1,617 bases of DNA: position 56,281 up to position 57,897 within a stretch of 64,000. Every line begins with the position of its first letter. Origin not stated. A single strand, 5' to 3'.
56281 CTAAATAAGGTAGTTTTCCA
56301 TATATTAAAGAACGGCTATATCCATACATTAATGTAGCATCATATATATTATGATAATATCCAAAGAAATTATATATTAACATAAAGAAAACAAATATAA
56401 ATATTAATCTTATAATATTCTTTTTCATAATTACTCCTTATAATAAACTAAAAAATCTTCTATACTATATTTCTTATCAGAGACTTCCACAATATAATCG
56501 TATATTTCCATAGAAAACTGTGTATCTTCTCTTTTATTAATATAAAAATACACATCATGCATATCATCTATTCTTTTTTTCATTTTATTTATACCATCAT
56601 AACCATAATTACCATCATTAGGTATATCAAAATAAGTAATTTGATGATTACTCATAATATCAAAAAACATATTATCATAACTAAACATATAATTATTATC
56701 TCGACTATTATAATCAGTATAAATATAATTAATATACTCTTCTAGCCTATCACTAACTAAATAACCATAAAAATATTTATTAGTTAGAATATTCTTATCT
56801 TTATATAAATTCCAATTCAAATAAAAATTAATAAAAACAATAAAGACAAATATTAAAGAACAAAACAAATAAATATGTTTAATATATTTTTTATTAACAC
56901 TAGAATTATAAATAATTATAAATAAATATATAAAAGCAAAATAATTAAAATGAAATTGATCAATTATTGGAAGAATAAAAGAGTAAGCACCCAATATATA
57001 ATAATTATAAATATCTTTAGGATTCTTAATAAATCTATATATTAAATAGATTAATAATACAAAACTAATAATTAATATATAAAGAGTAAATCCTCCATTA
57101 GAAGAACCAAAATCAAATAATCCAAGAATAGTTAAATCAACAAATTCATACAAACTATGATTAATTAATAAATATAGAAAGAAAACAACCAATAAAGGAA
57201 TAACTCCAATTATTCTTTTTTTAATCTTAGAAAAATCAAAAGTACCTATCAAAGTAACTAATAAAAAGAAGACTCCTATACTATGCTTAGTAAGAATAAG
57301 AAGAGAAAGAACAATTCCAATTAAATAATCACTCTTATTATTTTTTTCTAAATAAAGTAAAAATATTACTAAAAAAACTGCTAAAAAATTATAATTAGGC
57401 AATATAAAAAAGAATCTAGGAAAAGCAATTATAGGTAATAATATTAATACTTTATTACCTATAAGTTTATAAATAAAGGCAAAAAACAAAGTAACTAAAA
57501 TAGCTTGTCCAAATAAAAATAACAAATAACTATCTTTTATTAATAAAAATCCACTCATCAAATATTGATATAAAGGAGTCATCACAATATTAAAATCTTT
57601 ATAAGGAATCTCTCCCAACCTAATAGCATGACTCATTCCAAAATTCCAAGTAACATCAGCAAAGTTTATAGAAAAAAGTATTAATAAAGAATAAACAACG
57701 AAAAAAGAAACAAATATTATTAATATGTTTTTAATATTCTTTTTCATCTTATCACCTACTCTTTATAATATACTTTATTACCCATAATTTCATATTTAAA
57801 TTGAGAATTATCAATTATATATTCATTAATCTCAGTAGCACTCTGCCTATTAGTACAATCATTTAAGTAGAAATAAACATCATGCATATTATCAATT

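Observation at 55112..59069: Tandem triplication of a 12-TM GT-C/Wzy-like membrane protein inserted between ftsA and divIB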

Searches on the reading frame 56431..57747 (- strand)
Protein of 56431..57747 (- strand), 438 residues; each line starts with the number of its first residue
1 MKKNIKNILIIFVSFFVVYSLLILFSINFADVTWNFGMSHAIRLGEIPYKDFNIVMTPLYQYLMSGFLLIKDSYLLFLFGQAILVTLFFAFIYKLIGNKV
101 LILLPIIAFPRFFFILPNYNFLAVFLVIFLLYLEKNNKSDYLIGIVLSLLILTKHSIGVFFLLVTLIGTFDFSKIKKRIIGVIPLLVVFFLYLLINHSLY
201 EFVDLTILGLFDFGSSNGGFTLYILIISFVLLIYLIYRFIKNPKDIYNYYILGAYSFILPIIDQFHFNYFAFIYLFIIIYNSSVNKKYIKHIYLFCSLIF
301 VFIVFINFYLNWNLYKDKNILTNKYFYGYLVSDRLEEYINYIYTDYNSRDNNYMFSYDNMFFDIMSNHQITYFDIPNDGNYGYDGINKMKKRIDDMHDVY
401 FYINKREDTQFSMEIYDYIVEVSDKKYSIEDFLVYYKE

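Call 3: search_protein_families(library=pfam, proteins=[window:56431-57747:-], max_evalue=1)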
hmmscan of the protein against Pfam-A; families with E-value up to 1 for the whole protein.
window:56431-57747:- (438 aa): 1 family
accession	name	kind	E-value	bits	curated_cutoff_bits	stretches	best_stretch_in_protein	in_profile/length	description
PF01757.29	Acyl_transf_3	-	0.2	11.1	31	1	1-151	72-201/326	Acyltransferase domain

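Call 4: search_protein_families(library=ncbifam, proteins=[window:56431-57747:-], max_evalue=1)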
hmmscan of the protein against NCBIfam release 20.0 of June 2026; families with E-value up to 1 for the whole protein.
window:56431-57747:- (438 aa): 0 families

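Call 9: find_homologous_proteins(query=window:56431-57747:-, max_evalue=0.001)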
Query window:56431-57747:- (438 aa): 124 proteins with E <= 0.001 among 8000 candidates; the best 120 are listed.
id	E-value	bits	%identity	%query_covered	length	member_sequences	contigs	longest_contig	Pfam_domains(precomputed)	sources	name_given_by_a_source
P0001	6.2e-245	831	88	100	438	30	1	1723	-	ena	-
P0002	2.0e-244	830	88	100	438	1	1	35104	-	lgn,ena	-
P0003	4.7e-243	825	87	100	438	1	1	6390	-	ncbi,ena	-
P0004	6.2e-243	825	87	100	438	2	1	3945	-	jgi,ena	-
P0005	1.2e-242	824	87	100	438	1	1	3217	-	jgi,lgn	-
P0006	1.2e-236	804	85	100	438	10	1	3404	-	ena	-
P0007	1.9e-228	777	82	100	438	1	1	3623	-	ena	-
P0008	1.9e-227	774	80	100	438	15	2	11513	-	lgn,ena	-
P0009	3.6e-225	766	82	100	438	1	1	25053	-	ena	-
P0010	1.4e-224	764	79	100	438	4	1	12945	-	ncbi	-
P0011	2.1e-224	764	80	100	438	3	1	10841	-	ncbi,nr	ncbi:MAG: hypothetical protein IIZ67_04480 [Bacilli bacterium]|nr:hypothetical protein [Bacilli bact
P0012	5.9e-224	762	79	100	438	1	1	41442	-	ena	-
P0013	1.9e-222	757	80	100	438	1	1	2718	-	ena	-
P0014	5.9e-197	673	87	82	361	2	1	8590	-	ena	-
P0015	7.5e-113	396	49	94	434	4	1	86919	-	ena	-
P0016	6.8e-112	393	46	97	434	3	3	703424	-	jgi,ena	-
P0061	7.4e-67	245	38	99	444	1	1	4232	PF09594.17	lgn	-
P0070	1.5e-60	224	36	100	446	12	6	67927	PF09594.17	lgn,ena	-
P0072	1.1e-58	218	37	98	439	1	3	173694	PF09594.17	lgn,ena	-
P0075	1.1e-57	214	36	100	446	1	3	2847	PF09594.17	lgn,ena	-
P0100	2.1e-48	184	33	93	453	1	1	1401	PF09594.17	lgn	-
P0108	1.1e-40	158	32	100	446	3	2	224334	-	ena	-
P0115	3.4e-36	143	33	95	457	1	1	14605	PF13231.13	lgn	-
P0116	3.0e-34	137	32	95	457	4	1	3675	-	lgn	-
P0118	4.0e-34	137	32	82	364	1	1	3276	PF09594.17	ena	-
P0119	2.2e-33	134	33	98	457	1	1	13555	-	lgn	-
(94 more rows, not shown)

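Call 13: search_protein_families(library=pfam, alignment_id=A2, max_evalue=0.01)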
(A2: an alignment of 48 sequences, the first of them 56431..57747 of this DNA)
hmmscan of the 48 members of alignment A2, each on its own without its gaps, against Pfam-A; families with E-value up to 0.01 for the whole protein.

A. member 1, window:56431-57747:- (438 aa): 0 families

B. families by the number of members that match (of 48 scanned): 4 families
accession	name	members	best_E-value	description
PF09594.16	GT87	10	9.8e-07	Glycosyltransferase family 87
PF13231.12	PMT_2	5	1.7e-05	Dolichyl-phosphate-mannose-protein mannosyltransferase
PF19529.4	DUF6057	3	8.4e-05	Family of unknown function (DUF6057)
PF18489.6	Alpha_Helical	1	0.0022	Alpha helical domain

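Call 14: search_solved_structures(query=A2, max_evalue=10, show_alignments=2)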
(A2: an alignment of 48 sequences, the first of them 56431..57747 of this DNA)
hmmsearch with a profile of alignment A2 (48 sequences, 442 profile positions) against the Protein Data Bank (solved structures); distinct sequences matched with E-value up to 10: 7.
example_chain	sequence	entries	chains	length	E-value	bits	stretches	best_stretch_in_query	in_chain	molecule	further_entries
6izd_A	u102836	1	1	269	0.62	12.4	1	377-428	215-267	Beta-lactamase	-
6izc_A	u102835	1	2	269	0.64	12.4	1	377-428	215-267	Beta-lactamase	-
9pew_K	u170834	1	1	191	2.2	10.7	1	274-429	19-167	ATP synthase subunit b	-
6zmr_b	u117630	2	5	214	3.2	10.1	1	273-429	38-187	ATP synthase peripheral stalk-membrane subunit b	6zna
6j5i_b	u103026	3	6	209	3.3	10.1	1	273-429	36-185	ATP synthase peripheral stalk-membrane subunit b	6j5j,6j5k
9bxu_V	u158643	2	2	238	4.4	9.7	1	273-429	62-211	ATP synthase subunit b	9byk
9pex_K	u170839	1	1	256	5.4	9.4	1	273-428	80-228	ATP synthase subunit b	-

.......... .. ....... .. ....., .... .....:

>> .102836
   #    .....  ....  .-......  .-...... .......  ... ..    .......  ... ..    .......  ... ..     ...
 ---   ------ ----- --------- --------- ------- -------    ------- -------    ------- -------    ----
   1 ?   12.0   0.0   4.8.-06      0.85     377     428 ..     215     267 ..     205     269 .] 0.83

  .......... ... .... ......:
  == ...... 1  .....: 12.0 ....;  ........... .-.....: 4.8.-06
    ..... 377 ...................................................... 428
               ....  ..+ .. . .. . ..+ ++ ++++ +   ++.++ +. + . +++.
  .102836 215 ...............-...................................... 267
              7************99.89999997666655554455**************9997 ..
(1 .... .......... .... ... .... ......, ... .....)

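Call 16: find_encoding_contigs(protein=P0016, flank=8000, max_places=2)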
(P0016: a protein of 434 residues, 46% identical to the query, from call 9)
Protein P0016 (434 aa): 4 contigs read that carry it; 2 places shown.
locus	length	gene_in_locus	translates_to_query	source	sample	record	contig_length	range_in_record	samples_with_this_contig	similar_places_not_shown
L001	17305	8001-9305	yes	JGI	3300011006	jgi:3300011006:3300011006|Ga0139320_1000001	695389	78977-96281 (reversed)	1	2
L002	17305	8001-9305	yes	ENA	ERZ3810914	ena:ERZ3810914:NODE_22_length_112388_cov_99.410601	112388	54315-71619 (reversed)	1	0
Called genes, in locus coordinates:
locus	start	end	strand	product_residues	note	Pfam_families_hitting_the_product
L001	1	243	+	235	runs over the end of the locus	-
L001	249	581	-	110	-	-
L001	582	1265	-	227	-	PF00625:Guanylate_kin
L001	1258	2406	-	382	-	PF05636:HIGH_NTase1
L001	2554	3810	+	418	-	-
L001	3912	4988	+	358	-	PF03033:Glyco_transf_28, PF02350:Epimerase_2 (weak), PF04101:Glyco_tran_28_C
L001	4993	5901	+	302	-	PF01565:FAD_binding_4, PF02873:MurB_C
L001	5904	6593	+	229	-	PF08478:POTRA_1 (weak)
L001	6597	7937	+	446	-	-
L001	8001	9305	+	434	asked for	-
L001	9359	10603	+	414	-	PF11104:PilM_2 (faint), PF06723:MreB_Mbl (faint), PF02491:SHS2_FTSA, PF14450:FtsA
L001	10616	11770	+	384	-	PF00091:Tubulin, PF12327:FtsZ_C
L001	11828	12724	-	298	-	PF00491:Arginase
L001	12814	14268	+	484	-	PF01225:Mur_ligase, PF08245:Mur_ligase_M, PF02875:Mur_ligase_C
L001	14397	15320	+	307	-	-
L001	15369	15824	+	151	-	PF04892:VanZ-LLP1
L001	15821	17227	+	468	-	PF01943:Polysacc_synt, PF13440:Polysacc_synt_3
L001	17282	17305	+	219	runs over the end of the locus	PF04542:Sigma70_r2, PF04545:Sigma70_r4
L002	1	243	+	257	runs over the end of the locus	-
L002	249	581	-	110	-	-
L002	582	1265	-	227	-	PF00625:Guanylate_kin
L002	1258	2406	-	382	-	PF05636:HIGH_NTase1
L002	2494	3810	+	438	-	-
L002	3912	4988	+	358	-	PF03033:Glyco_transf_28, PF02350:Epimerase_2 (weak), PF04101:Glyco_tran_28_C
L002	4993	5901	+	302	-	PF01565:FAD_binding_4, PF02873:MurB_C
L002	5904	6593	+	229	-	PF08478:POTRA_1 (weak)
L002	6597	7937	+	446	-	-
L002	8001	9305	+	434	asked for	-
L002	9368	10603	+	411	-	PF11104:PilM_2 (faint), PF06723:MreB_Mbl (faint), PF02491:SHS2_FTSA, PF14450:FtsA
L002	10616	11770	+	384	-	PF00091:Tubulin, PF12327:FtsZ_C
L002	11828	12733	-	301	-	PF00491:Arginase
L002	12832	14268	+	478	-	PF01225:Mur_ligase, PF08245:Mur_ligase_M, PF02875:Mur_ligase_C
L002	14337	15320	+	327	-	-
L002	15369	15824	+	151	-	PF04892:VanZ-LLP1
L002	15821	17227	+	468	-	PF01943:Polysacc_synt, PF13440:Polysacc_synt_3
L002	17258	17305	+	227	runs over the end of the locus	PF04542:Sigma70_r2, PF04545:Sigma70_r4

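Call 17: find_encoding_contigs(protein=P0072, flank=8000, max_places=2)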
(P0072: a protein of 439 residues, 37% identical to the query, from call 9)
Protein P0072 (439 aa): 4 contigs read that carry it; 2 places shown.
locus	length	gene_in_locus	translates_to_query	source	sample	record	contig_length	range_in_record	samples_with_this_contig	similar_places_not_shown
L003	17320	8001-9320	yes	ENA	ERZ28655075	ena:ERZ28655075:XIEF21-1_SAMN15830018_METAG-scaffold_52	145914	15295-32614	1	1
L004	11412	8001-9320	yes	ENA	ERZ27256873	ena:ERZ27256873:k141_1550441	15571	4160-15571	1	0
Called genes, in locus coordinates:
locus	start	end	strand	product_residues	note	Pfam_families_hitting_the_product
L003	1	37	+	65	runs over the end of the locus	-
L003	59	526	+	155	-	-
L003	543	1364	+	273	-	PF01149:Fapy_DNA_glyco, PF06831:H2TH, PF06827:zf-FPG_IleRS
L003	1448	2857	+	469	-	PF00224:PK, PF02887:PK_C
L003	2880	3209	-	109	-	-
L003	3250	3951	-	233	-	PF00625:Guanylate_kin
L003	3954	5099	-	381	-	PF05636:HIGH_NTase1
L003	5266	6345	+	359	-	PF03033:Glyco_transf_28, PF04101:Glyco_tran_28_C, PF06722:EryCIII-like_C (weak)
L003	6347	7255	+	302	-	PF01565:FAD_binding_4, PF02873:MurB_C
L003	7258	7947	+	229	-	PF08478:POTRA_1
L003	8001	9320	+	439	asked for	PF09594:GT87 (faint)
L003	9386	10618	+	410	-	PF11104:PilM_2 (faint), PF02491:SHS2_FTSA, PF14450:FtsA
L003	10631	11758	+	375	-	PF00091:Tubulin, PF12327:FtsZ_C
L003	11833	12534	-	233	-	PF00696:AA_kinase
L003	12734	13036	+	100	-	PF00829:Ribosomal_L21p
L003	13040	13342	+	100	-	PF04327:Peptidase_Prp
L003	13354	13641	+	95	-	PF01016:Ribosomal_L27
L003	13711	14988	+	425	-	PF01018:GTP1_OBG, PF01926:MMR_HSR1, PF02421:FeoB_N, PF09269:DUF1967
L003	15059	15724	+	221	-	-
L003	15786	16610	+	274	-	PF00072:Response_reg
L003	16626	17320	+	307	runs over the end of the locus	-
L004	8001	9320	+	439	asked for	PF09594:GT87 (faint)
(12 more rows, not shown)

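Call 18: find_encoding_contigs(protein=P0108, flank=8000, max_places=2)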
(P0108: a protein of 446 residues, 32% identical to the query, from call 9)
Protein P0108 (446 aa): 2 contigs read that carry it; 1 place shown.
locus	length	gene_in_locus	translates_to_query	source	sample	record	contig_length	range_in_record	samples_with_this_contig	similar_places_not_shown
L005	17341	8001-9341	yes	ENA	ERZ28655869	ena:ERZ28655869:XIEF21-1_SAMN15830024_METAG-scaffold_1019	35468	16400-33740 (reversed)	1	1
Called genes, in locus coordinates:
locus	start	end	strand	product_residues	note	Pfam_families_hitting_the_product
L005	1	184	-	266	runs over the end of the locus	PF02535:Zip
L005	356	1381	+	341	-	PF01098:FTSW_RODA_SPOVE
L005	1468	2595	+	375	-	-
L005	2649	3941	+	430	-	PF02388:FemAB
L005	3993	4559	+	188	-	-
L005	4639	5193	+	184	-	-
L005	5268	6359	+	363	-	PF03033:Glyco_transf_28, PF04101:Glyco_tran_28_C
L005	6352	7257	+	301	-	PF01565:FAD_binding_4, PF02873:MurB_C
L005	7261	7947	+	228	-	PF08478:POTRA_1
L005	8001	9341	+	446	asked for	-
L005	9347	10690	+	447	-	-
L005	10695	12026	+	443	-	-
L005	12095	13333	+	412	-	PF11104:PilM_2 (faint), PF02491:SHS2_FTSA, PF14450:FtsA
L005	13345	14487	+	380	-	PF00091:Tubulin, PF12327:FtsZ_C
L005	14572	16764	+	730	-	PF17854:FtsK_alpha, PF01580:FtsK_SpoIIIE, PF09397:FtsK_gamma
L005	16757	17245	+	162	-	-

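Call 22: find_related_loci(query=A3, collection=genome_contigs, flank=7000)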
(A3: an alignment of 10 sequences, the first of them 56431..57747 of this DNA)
Query A3 (438 aa) in genome_contigs; peptide patterns used: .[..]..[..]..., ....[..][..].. (x = any residue, [..] = any of these).
66 stretches matched a pattern; 38 encode a relative of the query (tblastn E <= 1e-3); 37 distinct loci.
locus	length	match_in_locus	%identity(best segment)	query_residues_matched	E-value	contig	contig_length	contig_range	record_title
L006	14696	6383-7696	79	1-438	0e+0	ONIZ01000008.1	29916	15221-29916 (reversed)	uncultured Firmicutes bacterium isolate RUG343 genome assembly, contig: scaffold_1018, whole genome shotgun sequence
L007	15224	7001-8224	48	28-438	6e-118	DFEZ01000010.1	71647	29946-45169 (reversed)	MAG TPA_asm: Bacillales bacterium UBA3789 UBA3789_contig_517, whole genome shotgun sequence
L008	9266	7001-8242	45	22-438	4e-113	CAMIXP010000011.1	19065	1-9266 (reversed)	MAG: uncultured Bacillales bacterium isolate SRR12081302_bin.69_metaWRAP_v1.3_MAG genome assembly, contig: ERZ12289775.4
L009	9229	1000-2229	46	28-438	2e-112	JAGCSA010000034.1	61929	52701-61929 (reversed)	MAG: Bacilli bacterium isolate RGIG10070 Yak_Rumen-1__c1309887, whole genome shotgun sequence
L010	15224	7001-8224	48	28-438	6e-104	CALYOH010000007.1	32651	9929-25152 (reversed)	MAG: uncultured Bacillales bacterium isolate SRR13040389_bin.19_metaWRAP_v1.3_MAG genome assembly, contig: ERZ8969618.72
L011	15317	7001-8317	41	1-438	2e-88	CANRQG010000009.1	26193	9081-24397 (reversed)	MAG: uncultured Bacilli bacterium isolate Lapin-017__bin44 genome assembly, contig: Lapin-017__NODE_891_length_26193_cov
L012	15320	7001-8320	40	1-438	1e-86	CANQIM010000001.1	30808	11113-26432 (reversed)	MAG: uncultured Bacilli bacterium isolate Lapin-028__bin25 genome assembly, contig: Lapin-028__NODE_1544_length_30808_co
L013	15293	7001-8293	42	1-436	2e-85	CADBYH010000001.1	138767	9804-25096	MAG: uncultured Erysipelotrichaceae bacterium isolate RUG14412 genome assembly, contig: RUG14412_asm_1, whole genome sho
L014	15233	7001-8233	41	31-438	4e-79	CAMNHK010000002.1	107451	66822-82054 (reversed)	MAG: uncultured Bacillales bacterium isolate SRR873596_bin.89_metaWRAP_v1.3_MAG genome assembly, contig: NODE.312_length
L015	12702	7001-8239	38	31-438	2e-73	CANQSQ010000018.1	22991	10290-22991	MAG: uncultured Bacilli bacterium isolate Lapin-026__bin111 genome assembly, contig: Lapin-026__NODE_2477_length_22991_c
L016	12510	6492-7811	37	3-438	9e-72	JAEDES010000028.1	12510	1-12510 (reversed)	MAG: Bacilli bacterium isolate MAG064 NODE_4819_length_12510_cov_10.286632, whole genome shotgun sequence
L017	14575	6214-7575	37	1-438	1e-70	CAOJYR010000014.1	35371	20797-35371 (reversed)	MAG TPA_asm: uncultured Tenericutes bacterium isolate SRR17684645_bin.33_metawrap_v1.3_MAG genome assembly, contig: NODE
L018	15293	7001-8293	36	16-436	6e-68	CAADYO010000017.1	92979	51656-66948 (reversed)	MAG TPA_asm: Bacilli bacterium, isolate HGM10849, WGS project CAADYO010000000 data, contig: ERS396355_17_k85_117906, who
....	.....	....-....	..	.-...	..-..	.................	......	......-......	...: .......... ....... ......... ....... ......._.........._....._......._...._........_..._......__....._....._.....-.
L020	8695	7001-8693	38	1-436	5e-62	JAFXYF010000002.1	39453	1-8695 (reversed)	MAG: Bacilli bacterium isolate RGIG6854 Sheep_Rumen-4__c211346, whole genome shotgun sequence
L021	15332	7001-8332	34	1-435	3e-61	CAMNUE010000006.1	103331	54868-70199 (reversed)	MAG: uncultured bacterium isolate SRR19792995_bin.67_metawrap_v1.3_MAG genome assembly, contig: ERZ12290371_265, whole g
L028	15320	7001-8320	34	1-438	2e-54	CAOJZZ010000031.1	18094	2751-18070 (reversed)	MAG TPA_asm: uncultured Tenericutes bacterium isolate SRR17684619_bin.35_metawrap_v1.3_MAG genome assembly, contig: NODE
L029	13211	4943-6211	35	2-425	6e-54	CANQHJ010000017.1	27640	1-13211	MAG: uncultured Bacilli bacterium isolate Lapin-030__bin52 genome assembly, contig: Lapin-030__NODE_2427_length_27640_co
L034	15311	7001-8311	34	13-437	1e-49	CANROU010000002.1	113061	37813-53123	MAG: uncultured Bacilli bacterium isolate Lapin-019__bin48 genome assembly, contig: Lapin-019__NODE_56_length_113061_cov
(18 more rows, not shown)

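Call 23: predict_structure(alignment_id=A2)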
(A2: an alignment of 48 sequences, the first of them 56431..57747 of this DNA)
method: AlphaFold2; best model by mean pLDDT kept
length: 438 residues; sequences in the alignment: 48
mean_pLDDT: 94.3   pTM: 0.93
mean pLDDT of the five models: 94.3, 94.0, 93.8, 93.5, 93.1
residues with pLDDT >= 90: 371; 70-90: 66; 50-70: 1; < 50: 0
segments of 3 or more residues with pLDDT < 50: none
pLDDT, mean of each block of 10 residues (from residue 1): 83 96 89 97 97 95 98 97 98 95 93 94 98 97 99 96 96 98 98 98 94 82 95 98 97 94 92 97 87 96 93 80 91 91 93 95 95 94 96 98 88 97 98 97
secondary structure, 60 per line:
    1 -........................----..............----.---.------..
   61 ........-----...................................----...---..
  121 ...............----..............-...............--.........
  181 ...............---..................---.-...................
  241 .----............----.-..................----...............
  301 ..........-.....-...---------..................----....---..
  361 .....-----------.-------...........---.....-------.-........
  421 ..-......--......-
elements in order: H2-25 H30-43 H59-68 H74-108 H119-135 H140-153 H155-169 H172-195 H199-216 H222-241 H246-257 H264-281 H286-310 H312-316 E318-320 E330-332 H333-347 E352-355 H359-365 H385-395 E399-403 H413-422 E424-429 E432-437

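Call 27: fold_search(model_id=the predicted structure, library=pdb)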
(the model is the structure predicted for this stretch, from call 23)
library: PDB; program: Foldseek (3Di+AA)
matches with E <= 10: 78; with E <= 0.001: 1
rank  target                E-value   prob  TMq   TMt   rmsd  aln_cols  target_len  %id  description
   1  5ezm                  5.0e-04  1.00  0.57  0.49   8.8       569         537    9  Crystal Structure of ArnT from Cupriavidus metallidurans in the apo state (released 2016-02-17)
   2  9dlf_C                5.6e-03  1.00  0.42  0.32  10.1       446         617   11  Arabinosyltransferase AftB in complex with Fab_B3 (released 2025-06-25)
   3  8b6l_I                9.6e-03  1.00  0.52  0.36  11.1       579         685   10  Subtomogram average of the human Sec61-TRAP-OSTA-translocon (released 2022-12-07)
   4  9s6t_A                9.6e-03  1.00  0.52  0.49   8.7       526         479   13  Ternary cryo-EM structure of chicken ALG12 with Dol25-PP-GlcNAc2Man7, Dol25-P-Man, and Fab (released 2026-03-18)
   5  8agb_A                2.8e-02  0.98  0.45  0.34  13.3       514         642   10  Structure of yeast oligosaccharylransferase complex with lipid-linked oligosaccharide bound (released 2022-12-07)
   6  9s6s_A                4.2e-02  0.98  0.38  0.32   9.1       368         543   11  Ternary cryo-EM structure of human ALG9 with Dol25-PP-GlcNAc2Man6, Dol25-P-Man and Fab (released 2026-03-18)
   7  9s6u_A                4.6e-02  0.97  0.42  0.36   8.8       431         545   12  Ternary cryo-EM structure of human ALG9 with Dol25-PP-GlcNAc2Man8, Dol25-P-Man and Fab (released 2026-03-18)
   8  3rce_A                9.2e-02  0.90  0.44  0.31  10.5       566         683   11  Bacterial oligosaccharyltransferase PglB (released 2011-06-15)
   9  8imx_U                1.5e-01  0.92  0.39  0.40  14.1       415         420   16  Cryo-EM structure of GPI-T with a chimeric GPI-anchored protein (released 2023-08-16)
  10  8agc_A                1.5e-01  0.82  0.44  0.32  11.2       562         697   12  Structure of yeast oligosaccharylransferase complex with lipid-linked oligosaccharide and non-acceptor peptide bound (released 2022-12-07)
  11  6p25_A                2.6e-01  0.93  0.31  0.20   6.6       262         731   18  Structure of S. cerevisiae protein O-mannosyltransferase Pmt1-Pmt2 complex bound to the sugar donor and a peptide acce (released 2019-07-10)
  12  9jkj                  9.2e-01  0.02  0.08  0.07  22.4       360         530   14  membrane transporter SLC6A3 dopamine (released 2026-04-08)
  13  9unv_A                9.7e-01  0.07  0.12  0.14  20.8       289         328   10  Cryo-EM structure of human organic solute transporter Ost-alpha/beta bound with TLCA (released 2025-12-10)
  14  7moc_B                9.7e-01  0.06  0.12  0.08  20.0       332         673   10  Neurofibromin core (released 2021-12-15)
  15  1jo0_B                1.1e+00  0.33  0.09  0.28   5.4        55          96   11  Structure of HI1333, a Hypothetical Protein from Haemophilus influenzae with Structural Similarity to RNA-binding Prot (released 2002-11-20)
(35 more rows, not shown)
